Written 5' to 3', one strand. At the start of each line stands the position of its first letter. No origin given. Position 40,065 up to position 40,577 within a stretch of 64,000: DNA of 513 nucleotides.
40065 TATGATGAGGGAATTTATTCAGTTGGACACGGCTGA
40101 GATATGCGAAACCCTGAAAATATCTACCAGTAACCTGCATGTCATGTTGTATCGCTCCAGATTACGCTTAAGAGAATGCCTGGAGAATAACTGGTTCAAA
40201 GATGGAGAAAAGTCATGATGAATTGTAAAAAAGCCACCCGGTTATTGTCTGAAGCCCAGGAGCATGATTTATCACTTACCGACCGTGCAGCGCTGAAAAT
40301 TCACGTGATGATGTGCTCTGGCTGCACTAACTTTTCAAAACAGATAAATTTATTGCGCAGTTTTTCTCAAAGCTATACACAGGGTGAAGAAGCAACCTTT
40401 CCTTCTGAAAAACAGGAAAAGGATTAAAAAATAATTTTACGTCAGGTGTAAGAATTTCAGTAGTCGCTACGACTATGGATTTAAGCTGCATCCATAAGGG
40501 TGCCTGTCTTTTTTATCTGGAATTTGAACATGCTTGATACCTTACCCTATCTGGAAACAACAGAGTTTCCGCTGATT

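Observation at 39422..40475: Identical ECF promoter hexamers link the sigma/ZAS pair directly to the arsS operon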

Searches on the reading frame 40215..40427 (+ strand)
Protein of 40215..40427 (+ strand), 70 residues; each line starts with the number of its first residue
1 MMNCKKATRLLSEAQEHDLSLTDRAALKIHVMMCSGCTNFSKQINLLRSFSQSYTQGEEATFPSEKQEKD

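Call 4: search_protein_families(library=pfam, proteins=[window:40215-40427:+], max_evalue=0.01)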
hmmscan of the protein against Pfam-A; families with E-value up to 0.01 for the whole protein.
window:40215-40427:+ (70 aa): 1 family
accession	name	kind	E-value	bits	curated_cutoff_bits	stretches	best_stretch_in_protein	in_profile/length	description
PF13490.11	zf-HC2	-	4e-07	30.4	22.2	1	4-37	1-34/35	Putative zinc-finger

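Call 5: search_protein_families(library=ncbifam, proteins=[window:40215-40427:+], max_evalue=0.01)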
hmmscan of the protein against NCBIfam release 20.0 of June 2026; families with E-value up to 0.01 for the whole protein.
window:40215-40427:+ (70 aa): 1 family
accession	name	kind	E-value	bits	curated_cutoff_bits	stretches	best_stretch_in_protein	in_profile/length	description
NF052368.1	antisigmaE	subfamily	4.6e-20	71.2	50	1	1-48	1-48/48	anti-sigma factor family protein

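Call 59: search_solved_structures(query=window:40215-40424:+, max_evalue=1)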
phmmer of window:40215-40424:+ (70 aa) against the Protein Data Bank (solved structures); distinct sequences matched with E-value up to 1: 1.
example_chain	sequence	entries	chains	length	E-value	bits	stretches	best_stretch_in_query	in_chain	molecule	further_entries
9s1t_A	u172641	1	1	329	0.077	16.7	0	3-29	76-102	De novo designed helical barrel - 6H5L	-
